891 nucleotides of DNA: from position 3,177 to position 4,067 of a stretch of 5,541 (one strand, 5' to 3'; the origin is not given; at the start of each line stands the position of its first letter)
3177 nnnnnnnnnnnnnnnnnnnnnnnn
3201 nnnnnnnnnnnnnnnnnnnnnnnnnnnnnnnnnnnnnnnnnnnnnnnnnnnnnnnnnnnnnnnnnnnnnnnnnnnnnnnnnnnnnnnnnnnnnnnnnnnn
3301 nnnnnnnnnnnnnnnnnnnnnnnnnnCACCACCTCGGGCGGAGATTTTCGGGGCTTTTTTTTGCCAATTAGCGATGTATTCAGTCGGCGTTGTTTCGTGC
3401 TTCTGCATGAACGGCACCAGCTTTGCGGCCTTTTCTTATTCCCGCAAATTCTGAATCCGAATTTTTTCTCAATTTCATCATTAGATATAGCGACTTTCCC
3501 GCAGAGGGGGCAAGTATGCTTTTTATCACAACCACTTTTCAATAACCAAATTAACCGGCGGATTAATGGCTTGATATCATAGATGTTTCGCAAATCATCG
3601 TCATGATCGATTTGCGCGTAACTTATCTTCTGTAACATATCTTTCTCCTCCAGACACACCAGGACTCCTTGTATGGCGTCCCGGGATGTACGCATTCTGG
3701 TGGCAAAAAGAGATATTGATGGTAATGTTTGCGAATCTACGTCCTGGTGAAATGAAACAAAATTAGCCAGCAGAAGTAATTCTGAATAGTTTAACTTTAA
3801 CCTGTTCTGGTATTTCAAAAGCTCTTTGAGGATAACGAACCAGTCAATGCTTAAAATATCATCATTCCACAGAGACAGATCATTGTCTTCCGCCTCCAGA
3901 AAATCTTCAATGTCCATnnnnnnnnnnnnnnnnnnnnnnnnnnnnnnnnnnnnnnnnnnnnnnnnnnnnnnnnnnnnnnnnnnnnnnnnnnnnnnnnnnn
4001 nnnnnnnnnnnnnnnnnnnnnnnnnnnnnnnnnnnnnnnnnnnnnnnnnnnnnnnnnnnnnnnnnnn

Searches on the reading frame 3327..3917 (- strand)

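Call 4: search_protein_families(library=pfam, proteins=[window:3327-3917:-], max_evalue=0.01)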
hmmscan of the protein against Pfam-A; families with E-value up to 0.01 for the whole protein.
window:3327-3917:- (197 aa): 1 family
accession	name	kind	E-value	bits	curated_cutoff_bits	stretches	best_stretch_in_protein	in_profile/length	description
PF21984.2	DnaD_N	-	7e-08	33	27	1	31-127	3-95/101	DnaD N-terminal domain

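Call 5: search_protein_families(library=phrogs, proteins=[window:3327-3917:-], max_evalue=0.001)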
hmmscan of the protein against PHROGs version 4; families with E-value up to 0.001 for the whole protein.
window:3327-3917:- (197 aa): 4 families
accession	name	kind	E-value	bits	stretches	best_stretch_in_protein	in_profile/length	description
phrog_34160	-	unknown function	3.7e-132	439.4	1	1-197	1-197/197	-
phrog_19700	-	unknown function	5.6e-07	30.8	1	134-175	7-50/60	-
phrog_186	-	DNA, RNA and nucleotide metabolism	0.00053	20.7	1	22-99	18-96/308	DnaD-like helicase loader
phrog_270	-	DNA, RNA and nucleotide metabolism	0.00095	19.6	0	23-102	28-104/383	replication initiation protein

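Call 6: search_protein_families(library=ncbifam, proteins=[window:3327-3917:-], max_evalue=0.01)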
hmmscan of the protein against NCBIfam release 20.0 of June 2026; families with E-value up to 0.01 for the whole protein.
window:3327-3917:- (197 aa): 0 families
